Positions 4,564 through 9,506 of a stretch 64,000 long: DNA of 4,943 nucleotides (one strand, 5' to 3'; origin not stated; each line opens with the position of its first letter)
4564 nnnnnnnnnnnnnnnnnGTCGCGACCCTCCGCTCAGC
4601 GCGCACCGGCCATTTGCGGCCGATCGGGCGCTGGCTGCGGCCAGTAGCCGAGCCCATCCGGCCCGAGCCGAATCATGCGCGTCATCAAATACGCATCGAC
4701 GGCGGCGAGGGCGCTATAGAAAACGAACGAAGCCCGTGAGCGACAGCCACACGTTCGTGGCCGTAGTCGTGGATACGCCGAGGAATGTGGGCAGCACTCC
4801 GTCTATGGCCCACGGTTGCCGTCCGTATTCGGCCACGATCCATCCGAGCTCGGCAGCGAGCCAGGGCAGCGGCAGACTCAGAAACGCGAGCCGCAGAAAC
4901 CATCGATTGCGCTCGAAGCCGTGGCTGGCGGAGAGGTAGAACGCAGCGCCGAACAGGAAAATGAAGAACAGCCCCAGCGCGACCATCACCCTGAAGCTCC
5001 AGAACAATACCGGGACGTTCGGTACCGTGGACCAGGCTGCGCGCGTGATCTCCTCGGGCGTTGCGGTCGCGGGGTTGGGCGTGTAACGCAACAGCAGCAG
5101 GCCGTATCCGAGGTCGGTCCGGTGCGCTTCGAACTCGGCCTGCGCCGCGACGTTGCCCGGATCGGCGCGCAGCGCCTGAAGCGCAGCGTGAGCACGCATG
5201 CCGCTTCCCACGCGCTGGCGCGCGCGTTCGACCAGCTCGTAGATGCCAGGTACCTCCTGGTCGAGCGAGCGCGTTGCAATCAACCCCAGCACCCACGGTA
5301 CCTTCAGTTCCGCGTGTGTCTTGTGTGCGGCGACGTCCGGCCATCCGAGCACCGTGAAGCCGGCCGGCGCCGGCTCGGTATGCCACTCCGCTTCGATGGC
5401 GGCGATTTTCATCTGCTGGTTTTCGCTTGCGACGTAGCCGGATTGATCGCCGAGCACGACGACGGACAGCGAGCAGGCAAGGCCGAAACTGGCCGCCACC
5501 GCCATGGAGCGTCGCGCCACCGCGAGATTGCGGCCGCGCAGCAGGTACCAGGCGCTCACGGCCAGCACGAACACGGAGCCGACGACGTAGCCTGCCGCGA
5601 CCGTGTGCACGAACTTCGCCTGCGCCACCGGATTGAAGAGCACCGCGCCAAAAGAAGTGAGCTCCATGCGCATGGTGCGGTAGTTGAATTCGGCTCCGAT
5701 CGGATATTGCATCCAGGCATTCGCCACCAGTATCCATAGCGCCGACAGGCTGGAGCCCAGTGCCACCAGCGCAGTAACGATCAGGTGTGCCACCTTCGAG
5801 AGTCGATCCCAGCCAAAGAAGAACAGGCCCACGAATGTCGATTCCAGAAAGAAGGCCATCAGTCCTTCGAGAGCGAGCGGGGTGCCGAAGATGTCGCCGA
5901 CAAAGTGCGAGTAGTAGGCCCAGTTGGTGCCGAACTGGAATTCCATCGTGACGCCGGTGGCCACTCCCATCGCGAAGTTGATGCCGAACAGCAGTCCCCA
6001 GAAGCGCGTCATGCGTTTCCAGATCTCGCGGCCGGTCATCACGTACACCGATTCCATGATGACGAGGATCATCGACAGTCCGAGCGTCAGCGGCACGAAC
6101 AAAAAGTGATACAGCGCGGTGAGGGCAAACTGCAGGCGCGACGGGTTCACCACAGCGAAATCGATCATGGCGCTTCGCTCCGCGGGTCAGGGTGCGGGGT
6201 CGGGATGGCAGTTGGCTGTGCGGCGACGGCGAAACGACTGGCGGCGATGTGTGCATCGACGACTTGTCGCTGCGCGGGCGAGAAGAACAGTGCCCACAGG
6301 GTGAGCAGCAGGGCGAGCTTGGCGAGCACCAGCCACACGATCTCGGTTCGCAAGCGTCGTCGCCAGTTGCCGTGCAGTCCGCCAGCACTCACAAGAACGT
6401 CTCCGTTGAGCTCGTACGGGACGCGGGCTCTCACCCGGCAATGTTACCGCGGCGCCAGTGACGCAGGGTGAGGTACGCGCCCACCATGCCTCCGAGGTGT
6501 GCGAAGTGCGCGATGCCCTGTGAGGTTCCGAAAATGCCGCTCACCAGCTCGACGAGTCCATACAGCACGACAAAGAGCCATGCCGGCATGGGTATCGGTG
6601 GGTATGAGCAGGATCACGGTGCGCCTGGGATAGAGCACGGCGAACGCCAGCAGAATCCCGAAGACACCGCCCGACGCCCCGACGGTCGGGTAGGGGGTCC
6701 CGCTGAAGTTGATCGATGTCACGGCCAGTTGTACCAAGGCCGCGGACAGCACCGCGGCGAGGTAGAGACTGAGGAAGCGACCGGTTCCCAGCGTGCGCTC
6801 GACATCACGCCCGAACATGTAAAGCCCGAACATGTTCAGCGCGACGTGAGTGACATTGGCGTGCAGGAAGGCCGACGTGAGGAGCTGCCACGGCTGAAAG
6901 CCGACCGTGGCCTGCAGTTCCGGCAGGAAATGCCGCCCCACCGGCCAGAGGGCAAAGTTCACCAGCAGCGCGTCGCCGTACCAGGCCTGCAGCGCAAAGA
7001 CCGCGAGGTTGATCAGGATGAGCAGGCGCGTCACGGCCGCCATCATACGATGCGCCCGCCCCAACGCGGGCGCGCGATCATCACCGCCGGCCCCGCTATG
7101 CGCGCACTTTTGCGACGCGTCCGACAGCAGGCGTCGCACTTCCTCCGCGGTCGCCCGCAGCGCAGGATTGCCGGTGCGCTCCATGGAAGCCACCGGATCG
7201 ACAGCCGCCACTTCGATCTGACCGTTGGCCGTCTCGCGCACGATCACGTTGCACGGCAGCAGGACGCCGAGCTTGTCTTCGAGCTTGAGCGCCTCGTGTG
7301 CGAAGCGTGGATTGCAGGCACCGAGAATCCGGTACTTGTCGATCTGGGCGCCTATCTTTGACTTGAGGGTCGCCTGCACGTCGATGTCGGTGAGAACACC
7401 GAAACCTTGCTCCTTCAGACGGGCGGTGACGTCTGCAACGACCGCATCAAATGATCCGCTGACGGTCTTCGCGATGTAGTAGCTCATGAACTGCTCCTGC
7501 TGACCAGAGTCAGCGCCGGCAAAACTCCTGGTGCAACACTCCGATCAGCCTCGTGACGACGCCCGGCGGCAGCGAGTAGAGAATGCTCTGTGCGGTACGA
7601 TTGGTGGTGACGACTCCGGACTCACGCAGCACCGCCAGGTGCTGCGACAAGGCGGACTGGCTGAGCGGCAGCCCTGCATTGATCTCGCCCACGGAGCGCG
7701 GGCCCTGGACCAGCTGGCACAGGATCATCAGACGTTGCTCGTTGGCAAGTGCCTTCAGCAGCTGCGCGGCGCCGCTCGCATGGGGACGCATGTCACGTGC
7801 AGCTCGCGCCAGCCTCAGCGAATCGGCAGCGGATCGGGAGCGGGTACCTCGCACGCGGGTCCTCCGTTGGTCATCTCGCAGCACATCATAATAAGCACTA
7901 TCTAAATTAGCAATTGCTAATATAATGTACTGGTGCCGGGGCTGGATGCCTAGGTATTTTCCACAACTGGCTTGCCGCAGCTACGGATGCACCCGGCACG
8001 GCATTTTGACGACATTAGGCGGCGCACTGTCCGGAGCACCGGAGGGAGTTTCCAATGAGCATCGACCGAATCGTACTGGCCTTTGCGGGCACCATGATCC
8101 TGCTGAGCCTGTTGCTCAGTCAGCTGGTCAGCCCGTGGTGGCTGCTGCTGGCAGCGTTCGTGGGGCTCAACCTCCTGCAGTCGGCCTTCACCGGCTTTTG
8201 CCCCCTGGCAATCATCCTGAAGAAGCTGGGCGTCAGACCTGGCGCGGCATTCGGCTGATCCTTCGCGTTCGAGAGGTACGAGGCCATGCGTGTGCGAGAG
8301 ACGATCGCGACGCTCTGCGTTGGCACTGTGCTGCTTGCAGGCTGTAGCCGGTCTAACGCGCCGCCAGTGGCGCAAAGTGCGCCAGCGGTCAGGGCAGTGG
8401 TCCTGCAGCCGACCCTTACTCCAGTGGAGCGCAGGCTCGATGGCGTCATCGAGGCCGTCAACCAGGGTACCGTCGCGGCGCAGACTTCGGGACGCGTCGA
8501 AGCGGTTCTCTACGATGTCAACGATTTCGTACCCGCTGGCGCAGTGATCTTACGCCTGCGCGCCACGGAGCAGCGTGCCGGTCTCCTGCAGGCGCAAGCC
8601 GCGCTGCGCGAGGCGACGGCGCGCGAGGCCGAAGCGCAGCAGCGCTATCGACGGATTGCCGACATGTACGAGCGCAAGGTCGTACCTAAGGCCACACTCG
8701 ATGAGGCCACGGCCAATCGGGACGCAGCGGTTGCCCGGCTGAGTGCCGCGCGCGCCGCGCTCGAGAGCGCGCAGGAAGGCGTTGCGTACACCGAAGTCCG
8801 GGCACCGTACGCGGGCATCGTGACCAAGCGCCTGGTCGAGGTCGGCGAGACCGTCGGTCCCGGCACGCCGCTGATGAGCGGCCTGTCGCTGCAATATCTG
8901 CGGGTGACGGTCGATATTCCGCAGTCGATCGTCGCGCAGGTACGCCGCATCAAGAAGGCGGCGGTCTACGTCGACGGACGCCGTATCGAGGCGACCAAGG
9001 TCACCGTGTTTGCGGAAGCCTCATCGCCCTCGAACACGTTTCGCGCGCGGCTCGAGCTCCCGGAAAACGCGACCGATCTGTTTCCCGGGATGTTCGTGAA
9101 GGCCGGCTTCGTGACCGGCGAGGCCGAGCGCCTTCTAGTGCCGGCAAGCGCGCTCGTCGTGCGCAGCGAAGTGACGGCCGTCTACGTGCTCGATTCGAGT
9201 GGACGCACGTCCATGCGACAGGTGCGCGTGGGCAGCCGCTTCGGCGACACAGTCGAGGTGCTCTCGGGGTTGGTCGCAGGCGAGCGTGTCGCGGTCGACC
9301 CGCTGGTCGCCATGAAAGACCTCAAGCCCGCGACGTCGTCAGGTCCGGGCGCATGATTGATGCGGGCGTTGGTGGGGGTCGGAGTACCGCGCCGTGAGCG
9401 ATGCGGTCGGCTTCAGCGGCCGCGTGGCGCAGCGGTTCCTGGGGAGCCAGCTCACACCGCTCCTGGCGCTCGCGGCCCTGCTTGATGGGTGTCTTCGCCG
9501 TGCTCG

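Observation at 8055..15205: Sulfide:quinone oxidoreductase translationally embedded inside a tripartite RND efflux operon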

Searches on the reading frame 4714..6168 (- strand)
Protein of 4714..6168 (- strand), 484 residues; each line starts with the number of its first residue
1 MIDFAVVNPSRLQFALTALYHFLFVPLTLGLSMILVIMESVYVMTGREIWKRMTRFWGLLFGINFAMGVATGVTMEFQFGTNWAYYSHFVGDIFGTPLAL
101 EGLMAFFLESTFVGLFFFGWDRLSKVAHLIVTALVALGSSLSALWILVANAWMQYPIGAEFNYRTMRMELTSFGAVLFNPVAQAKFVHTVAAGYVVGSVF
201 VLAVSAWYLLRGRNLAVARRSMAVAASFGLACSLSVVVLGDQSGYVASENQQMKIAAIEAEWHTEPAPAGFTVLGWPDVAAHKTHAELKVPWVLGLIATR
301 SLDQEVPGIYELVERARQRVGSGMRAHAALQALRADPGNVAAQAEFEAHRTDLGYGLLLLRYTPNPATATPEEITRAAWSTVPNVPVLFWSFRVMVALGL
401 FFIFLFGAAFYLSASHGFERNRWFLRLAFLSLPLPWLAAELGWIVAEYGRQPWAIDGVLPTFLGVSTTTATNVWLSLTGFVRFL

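Call 7: search_protein_families(library=pfam, proteins=[window:4714-6168:-])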
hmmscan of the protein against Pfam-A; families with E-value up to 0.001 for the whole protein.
window:4714-6168:- (484 aa): 1 family
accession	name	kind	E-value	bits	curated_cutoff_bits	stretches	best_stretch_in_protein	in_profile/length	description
PF01654.22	Cyt_bd_oxida_I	-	4.6e-162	539.8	26.2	1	10-481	2-396/418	Cytochrome bd terminal oxidase subunit I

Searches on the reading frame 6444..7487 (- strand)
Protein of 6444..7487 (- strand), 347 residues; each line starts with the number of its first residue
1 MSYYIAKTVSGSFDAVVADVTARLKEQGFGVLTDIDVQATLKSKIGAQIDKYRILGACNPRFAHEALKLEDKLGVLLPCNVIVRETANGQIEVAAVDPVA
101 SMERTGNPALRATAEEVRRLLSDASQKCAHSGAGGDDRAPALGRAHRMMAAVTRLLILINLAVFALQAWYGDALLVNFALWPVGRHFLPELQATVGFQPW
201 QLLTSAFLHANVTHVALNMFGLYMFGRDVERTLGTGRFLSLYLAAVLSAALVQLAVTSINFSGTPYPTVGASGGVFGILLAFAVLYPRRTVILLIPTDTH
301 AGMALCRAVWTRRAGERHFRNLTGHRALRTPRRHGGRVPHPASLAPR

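Call 7: search_protein_families(library=pfam, proteins=[window:6444-7487:-])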
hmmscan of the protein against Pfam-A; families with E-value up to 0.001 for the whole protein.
window:6444-7487:- (347 aa): 3 families
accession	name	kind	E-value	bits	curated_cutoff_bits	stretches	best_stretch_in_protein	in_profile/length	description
PF01694.28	Rhomboid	-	4.7e-25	88.9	22.6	1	198-297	3-97/143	Rhomboid domain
PF03625.19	DUF302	-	7.2e-24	83.9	23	1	35-98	1-63/63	Domain of unknown function DUF302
PF08551.15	DUF1751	-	7.5e-06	26.9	22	1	198-284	7-95/99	Eukaryotic integral membrane protein (DUF1751)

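Call 9: search_protein_families(library=ncbifam, proteins=[window:6444-7487:-])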
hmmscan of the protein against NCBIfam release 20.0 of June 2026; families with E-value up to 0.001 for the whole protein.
window:6444-7487:- (347 aa): 3 families
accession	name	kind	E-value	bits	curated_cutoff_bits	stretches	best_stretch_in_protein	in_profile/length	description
NF008155.0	PRK10907.1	equivalog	1.2e-11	44.5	335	1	145-263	89-199/276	rhomboid family intramembrane serine protease GlpG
TIGR04239.1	rhombo_GlpG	equivalog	1.1e-10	41.7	250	1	150-263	94-199/271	rhomboid family intramembrane serine protease GlpG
TIGR03902.1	rhom_GG_sort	equivalog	1.7e-09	37.8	84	1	197-290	14-105/154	rhombosortase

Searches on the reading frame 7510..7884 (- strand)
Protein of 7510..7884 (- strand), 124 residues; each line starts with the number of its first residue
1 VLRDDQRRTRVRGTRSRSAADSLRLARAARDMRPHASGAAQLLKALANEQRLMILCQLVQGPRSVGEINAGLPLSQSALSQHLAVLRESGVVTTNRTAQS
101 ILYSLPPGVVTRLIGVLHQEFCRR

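Call 7: search_protein_families(library=pfam, proteins=[window:7510-7884:-])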
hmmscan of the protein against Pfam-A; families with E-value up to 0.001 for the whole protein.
window:7510-7884:- (124 aa): 4 families
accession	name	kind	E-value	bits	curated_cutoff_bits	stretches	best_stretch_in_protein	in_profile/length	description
PF01022.26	HTH_5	-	3.6e-14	52.8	22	1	49-93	2-46/47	Bacterial regulatory protein, arsR family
PF12840.13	HTH_20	-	1.5e-08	34.9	27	1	46-94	1-50/51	Helix-turn-helix domain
PF01638.23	HxlR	-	0.00014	22.1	20.8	1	51-97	7-54/91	HxlR-like helix-turn-helix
PF12802.13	MarR_2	-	0.00043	20.8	27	0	57-95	13-53/61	MarR family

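Call 9: search_protein_families(library=ncbifam, proteins=[window:7510-7884:-])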
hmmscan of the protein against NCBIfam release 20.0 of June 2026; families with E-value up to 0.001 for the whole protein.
window:7510-7884:- (124 aa): 11 families
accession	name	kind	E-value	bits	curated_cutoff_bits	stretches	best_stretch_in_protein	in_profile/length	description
NF033788.1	HTH_metalloreg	subfamily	5.3e-24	83.8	55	1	39-113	1-76/77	metalloregulator ArsR/SmtB family transcription factor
NF040642.1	sulf_sens_BigR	equivalog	1.3e-23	82.9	155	1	31-123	2-94/95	sulfite-sensing transcriptional repressor BigR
NF033789.1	repress_SdpR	subfamily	2.2e-15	56.3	100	1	43-117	2-76/79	autorepressor SdpR family transcription factor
NF045707.1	Dbac_1936_reg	equivalog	6.1e-11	42.2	115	1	36-117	4-85/99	ArsR/SmtB-type metalloregulator TsoR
NF047906.1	CdPbTransRegCmtR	equivalog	4.7e-10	39.3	150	1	40-108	12-80/104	Cd(II)/Pb(II)-sensing metalloregulatory transcriptional regulator CmtR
NF007528.0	PRK10141.1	subfamily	2.1e-09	37.2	97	1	40-119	7-87/117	metalloregulator ArsR/SmtB family transcription factor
NF041413.1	ArsR_Rv2640c_fam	equivalog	2.8e-08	34.2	155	1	39-122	32-118/118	Rv2640c family ArsR-like transcriptional regulator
NF053602.1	Phr_regulator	exception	2.2e-05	24.1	320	1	40-94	3-57/191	heat shock transcription regulator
NF052532.1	TransRegPagRBaca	equivalog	3e-05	24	170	1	40-117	18-95/99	transcriptional repressor PagR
NF053755.1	MsvR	equivalog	0.00031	20.5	220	1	43-96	7-60/236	transcriptional factor MsvR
TIGR01884.1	cas_HTH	subfamily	0.00051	19.5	60.2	1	40-96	133-190/202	CRISPR-associated CARF protein Csa3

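Call 29: search_solved_structures(query=window:7510-7884:-, show_alignments=3, max_evalue=0.00001)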
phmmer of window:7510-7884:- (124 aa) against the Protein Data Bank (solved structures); distinct sequences matched with E-value up to 0.00001: 19.
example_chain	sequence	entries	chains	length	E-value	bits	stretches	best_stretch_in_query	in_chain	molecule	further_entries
5znx_A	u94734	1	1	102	1.8e-22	82.9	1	29-123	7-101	Transcriptional activator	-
3jth_A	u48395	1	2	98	2.3e-22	82.5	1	30-123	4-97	Transcription activator HlyU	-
4k2e_A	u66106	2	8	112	2.5e-22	82.4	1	30-123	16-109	Transcriptional activator HlyU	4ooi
3pqj_A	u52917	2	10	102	2.7e-18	69.5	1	30-123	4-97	Biofilm growth-associated repressor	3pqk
13ct_A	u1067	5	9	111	6e-18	68.3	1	21-123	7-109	Transcriptional regulator, ArsR family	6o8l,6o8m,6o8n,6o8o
6o8k_A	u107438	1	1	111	8.6e-18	67.8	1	23-123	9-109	Transcriptional regulator, ArsR family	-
3cuo_A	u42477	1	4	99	3e-15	59.7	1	32-122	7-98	Uncharacterized HTH-type transcriptional regulator ygaV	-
4omy_A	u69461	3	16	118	4.3e-14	55.9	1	34-119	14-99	NolR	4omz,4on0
2lkp_A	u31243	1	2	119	1.5e-11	47.7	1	36-115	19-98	HTH-type transcriptional regulator NmtR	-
8qkf_A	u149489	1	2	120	2.4e-10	43.9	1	32-107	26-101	ArsR family transcriptional regulator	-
6jmi_A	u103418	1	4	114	7.1e-10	42.4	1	39-120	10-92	Uncharacterized HTH-type transcriptional regulator Rv0081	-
7p6f_AAA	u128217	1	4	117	5.8e-09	39.4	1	38-115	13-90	Transcriptional regulator SrnR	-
4ggg_A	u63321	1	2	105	5.3e-07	33.1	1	40-118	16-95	Repressor protein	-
2jsc_A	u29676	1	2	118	7.7e-07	32.6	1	36-119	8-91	Transcriptional regulator Rv1994c/MT2050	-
3f6v_A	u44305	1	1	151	1e-06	32.2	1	44-113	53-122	Possible transcriptional regulator, ArsR family protein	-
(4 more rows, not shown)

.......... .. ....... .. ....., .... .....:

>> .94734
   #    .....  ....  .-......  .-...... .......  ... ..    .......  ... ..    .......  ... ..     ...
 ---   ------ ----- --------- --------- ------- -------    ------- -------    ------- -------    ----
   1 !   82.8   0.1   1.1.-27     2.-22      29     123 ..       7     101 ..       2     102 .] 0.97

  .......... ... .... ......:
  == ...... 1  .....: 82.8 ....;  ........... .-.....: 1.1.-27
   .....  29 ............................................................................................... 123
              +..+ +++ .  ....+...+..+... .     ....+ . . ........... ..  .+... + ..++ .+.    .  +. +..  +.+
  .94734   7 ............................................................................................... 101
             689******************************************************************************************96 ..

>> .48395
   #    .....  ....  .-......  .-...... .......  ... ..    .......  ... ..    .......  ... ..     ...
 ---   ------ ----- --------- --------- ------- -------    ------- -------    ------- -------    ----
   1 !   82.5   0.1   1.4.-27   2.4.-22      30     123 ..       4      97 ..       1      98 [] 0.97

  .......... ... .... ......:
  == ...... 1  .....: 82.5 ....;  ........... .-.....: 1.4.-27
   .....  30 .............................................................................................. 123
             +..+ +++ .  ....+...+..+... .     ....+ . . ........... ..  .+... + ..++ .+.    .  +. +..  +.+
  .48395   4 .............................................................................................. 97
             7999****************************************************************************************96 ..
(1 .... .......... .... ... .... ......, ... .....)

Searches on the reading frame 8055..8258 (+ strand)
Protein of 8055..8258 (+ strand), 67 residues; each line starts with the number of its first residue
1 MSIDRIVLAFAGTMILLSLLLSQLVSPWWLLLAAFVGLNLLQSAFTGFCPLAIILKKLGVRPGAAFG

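Call 7: search_protein_families(library=pfam, proteins=[window:8055-8258:+])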
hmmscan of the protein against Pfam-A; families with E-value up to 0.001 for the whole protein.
window:8055-8258:+ (67 aa): 1 family
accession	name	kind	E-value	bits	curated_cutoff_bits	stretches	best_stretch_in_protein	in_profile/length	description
PF11127.14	YgaP-like_TM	-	3.7e-13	49.8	25.3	1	2-56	7-59/66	Inner membrane protein YgaP-like, transmembrane domain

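Call 9: search_protein_families(library=ncbifam, proteins=[window:8055-8258:+])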
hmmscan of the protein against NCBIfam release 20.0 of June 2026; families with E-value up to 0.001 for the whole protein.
window:8055-8258:+ (67 aa): 0 families

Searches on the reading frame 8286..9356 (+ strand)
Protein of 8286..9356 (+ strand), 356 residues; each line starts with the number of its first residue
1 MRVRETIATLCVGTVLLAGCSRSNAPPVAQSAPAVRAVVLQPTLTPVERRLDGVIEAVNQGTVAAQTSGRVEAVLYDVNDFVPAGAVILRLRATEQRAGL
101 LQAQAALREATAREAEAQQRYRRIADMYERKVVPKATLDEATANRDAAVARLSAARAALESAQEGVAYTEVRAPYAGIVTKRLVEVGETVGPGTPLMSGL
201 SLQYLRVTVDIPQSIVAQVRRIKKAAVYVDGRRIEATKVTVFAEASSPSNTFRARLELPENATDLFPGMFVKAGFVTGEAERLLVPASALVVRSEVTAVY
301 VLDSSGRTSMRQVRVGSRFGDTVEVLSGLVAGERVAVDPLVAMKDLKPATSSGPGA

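Call 7: search_protein_families(library=pfam, proteins=[window:8286-9356:+])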
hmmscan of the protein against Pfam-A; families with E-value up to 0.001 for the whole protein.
window:8286-9356:+ (356 aa): 4 families
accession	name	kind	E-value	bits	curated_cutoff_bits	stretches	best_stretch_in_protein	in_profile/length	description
PF16576.10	HlyD_D23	-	5.8e-17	62.1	30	1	60-271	19-214/214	Barrel-sandwich domain of CusB or HlyD membrane-fusion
PF13437.12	HlyD_3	-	3.2e-11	44.3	22.2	1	171-268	2-106/106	HlyD family secretion protein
PF00364.28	Biotin_lipoyl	-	9.2e-06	25.8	22.1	0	169-197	43-71/73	Biotin-requiring enzyme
PF13533.13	Biotin_lipoyl_2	-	2.8e-05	24.3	29.8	0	62-91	2-31/32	Biotin-lipoyl like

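Call 9: search_protein_families(library=ncbifam, proteins=[window:8286-9356:+])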
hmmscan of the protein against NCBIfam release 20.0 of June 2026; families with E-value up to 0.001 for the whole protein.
window:8286-9356:+ (356 aa): 24 families
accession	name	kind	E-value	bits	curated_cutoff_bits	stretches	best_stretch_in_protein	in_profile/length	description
TIGR01730.1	RND_mfp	subfamily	1.9e-59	201.3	94.9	1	46-345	12-315/322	efflux RND transporter periplasmic adaptor subunit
TIGR00999.1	8a0102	subfamily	1.9e-40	138.7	319.3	1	80-339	2-266/271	CzcB/NccB family metal efflux transporter periplasmic adaptor subunit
NF007132.1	PRK09578.1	equivalog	8.3e-27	93.9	512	1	5-340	10-364/396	MexX/AxyX family multidrug efflux RND transporter periplasmic adaptor subunit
NF033138.2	RND-peri-MexC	equivalog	2.8e-22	79.4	625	1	6-344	9-364/375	MexC family multidrug efflux RND transporter periplasmic adaptor subunit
NF008589.1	PRK11556.1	equivalog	2.7e-21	75.9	391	1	45-339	69-375/392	MdtA/MuxA family multidrug efflux RND transporter periplasmic adaptor subunit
NF000272.2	OqxA_adapt_sub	exception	3.8e-19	68.9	835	1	12-193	19-200/391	multidrug efflux RND transporter periplasmic adaptor subunit OqxA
NF011604.1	PRK15030.1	equivalog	5.3e-18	65.2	765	2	9-217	14-222/397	multidrug efflux RND transporter periplasmic adaptor subunit AcrA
NF007362.0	PRK09859.1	equivalog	8.6e-17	61.3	738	1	5-342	6-362/385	multidrug transporter subunit MdtE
NF033834.1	RND_adapt_MexA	exception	1.2e-15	57.6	750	2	6-262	10-251/373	multidrug efflux RND transporter periplasmic adaptor subunit MexA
NF045680.1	DiMtlExpIhpB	equivalog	9.7e-13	47.8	450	1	157-337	127-308/326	divalent metal ion exporter adaptor subunit IhpB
NF045904.1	RND-peri-MexE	equivalog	7e-12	44.9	714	1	11-197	14-200/390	multidrug efflux RND transporter periplasmic adaptor subunit MexE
TIGR00998.1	8a0101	subfamily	2.5e-11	43.1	390.8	1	152-230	188-266/334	EmrA/EmrK family multidrug efflux transporter periplasmic adaptor subunit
NF008606.0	PRK11578.1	equivalog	5.1e-11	42.3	342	1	52-337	53-362/371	macrolide transporter subunit MacA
NF002939.0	PRK03598.1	equivalog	1.7e-09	37.3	393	1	91-166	101-176/332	secretion protein HlyD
NF007303.0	PRK09783.1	subfamily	1.7e-09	36.6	390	1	170-341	216-390/414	copper/silver efflux system membrane fusion protein CusB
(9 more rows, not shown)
